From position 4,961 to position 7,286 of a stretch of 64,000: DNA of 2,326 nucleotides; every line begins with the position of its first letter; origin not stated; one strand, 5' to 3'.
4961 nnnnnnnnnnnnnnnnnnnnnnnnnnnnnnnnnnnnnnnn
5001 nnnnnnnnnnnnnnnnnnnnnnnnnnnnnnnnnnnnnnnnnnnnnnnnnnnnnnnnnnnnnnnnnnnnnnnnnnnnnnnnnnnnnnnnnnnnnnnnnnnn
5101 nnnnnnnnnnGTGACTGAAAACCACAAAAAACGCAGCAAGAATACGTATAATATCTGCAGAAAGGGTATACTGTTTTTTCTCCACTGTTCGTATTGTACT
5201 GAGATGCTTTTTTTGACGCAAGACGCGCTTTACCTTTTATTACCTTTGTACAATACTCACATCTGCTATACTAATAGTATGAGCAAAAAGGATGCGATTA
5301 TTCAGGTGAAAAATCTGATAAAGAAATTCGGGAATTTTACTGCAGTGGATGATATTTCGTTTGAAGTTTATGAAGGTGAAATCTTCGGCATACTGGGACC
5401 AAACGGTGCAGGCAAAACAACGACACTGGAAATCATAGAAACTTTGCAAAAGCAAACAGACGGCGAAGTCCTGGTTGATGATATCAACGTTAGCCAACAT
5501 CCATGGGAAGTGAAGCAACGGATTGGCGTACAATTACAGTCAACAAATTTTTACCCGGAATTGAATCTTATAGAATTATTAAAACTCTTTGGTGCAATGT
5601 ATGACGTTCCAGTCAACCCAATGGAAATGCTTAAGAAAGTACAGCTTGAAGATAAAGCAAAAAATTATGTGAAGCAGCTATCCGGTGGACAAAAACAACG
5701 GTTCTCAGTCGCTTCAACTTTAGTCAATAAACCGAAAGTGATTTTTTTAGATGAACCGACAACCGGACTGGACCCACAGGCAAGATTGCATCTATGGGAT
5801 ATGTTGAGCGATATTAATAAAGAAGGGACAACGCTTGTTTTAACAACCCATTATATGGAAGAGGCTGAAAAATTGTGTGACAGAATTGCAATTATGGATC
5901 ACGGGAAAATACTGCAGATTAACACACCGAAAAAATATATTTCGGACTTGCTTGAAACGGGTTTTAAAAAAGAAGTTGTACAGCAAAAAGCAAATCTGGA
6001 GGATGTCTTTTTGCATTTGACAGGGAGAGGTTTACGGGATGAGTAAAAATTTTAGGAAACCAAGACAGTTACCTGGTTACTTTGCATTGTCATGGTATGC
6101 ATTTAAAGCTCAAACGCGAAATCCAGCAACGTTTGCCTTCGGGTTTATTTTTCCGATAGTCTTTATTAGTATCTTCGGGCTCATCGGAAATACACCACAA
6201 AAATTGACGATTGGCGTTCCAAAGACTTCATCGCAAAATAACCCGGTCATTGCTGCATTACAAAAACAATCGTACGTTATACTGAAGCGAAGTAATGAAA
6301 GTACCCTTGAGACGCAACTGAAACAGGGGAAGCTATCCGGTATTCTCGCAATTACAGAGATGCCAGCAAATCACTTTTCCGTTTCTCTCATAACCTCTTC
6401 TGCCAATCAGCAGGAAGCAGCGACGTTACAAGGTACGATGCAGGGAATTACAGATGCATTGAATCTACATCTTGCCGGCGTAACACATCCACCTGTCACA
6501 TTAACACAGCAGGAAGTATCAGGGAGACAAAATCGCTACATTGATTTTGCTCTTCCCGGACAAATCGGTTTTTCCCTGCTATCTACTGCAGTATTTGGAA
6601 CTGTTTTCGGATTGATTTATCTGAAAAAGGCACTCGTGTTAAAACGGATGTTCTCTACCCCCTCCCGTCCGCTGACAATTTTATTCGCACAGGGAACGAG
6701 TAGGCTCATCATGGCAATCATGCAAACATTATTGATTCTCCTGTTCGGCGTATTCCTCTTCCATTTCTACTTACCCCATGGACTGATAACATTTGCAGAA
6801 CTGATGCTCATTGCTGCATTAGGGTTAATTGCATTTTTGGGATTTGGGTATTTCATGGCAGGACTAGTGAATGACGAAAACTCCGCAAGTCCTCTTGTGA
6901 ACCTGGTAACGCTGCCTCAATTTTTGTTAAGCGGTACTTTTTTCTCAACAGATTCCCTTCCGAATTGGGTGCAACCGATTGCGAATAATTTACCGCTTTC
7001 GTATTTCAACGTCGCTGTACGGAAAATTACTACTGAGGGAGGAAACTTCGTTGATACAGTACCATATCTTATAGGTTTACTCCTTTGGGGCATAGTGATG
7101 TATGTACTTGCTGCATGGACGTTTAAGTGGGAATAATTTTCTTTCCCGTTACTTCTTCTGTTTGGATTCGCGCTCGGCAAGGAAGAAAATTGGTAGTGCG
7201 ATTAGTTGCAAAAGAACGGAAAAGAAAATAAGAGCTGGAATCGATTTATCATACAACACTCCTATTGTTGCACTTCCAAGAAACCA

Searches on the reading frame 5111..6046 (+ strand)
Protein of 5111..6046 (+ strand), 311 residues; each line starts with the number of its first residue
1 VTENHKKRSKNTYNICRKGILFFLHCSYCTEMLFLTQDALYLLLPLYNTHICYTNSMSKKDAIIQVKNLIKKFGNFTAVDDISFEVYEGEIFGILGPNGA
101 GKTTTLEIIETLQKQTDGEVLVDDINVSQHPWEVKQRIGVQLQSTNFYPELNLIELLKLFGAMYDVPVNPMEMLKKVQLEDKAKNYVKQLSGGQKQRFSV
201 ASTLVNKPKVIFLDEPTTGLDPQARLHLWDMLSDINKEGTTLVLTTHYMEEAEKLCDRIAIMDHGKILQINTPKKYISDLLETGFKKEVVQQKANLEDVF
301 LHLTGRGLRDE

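Call 61: search_protein_families(library=pfam, proteins=[window:5111-6046:+], max_evalue=0.001)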
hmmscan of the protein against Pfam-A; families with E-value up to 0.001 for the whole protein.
window:5111-6046:+ (311 aa): 5 families
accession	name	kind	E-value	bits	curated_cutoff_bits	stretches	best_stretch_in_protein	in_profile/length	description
PF00005.33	ABC_tran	-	6e-31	108.3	25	1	80-218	2-137/137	ABC transporter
PF13304.12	AAA_21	-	7.1e-13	49.7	27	1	188-247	236-298/304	AAA domain, putative AbiEii toxin, Type IV TA system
PF13175.12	AAA_15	-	1.1e-06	29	32.1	0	75-135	10-68/374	AAA ATPase domain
PF13476.12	AAA_23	-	2e-05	25.8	27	1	70-110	4-40/201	AAA domain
PF02463.25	SMC_N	-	3e-05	24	40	0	88-255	23-208/220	RecF/RecN/SMC N terminal domain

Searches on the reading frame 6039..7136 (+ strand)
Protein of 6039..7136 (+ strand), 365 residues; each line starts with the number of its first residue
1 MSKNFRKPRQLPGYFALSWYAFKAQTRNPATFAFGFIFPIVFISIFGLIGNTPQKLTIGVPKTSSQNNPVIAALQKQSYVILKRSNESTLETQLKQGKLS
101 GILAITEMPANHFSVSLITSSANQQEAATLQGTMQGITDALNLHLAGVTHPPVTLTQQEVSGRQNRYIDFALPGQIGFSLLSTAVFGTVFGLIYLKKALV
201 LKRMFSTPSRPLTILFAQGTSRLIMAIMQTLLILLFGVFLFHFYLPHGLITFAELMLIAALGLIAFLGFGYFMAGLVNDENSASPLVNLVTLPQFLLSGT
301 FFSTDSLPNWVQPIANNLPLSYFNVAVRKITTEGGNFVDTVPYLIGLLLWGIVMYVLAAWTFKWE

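Call 61: search_protein_families(library=pfam, proteins=[window:6039-7136:+], max_evalue=0.001)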
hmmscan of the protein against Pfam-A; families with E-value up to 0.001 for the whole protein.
window:6039-7136:+ (365 aa): 2 families
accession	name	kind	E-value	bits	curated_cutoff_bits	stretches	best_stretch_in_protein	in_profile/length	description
PF12698.13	ABC2_membrane_3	-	1.2e-33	117.1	31.6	1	31-360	3-347/347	ABC-2 family transporter protein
PF01061.29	ABC2_membrane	-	1.3e-22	80.9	26.9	1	161-330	46-209/211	ABC-2 type transporter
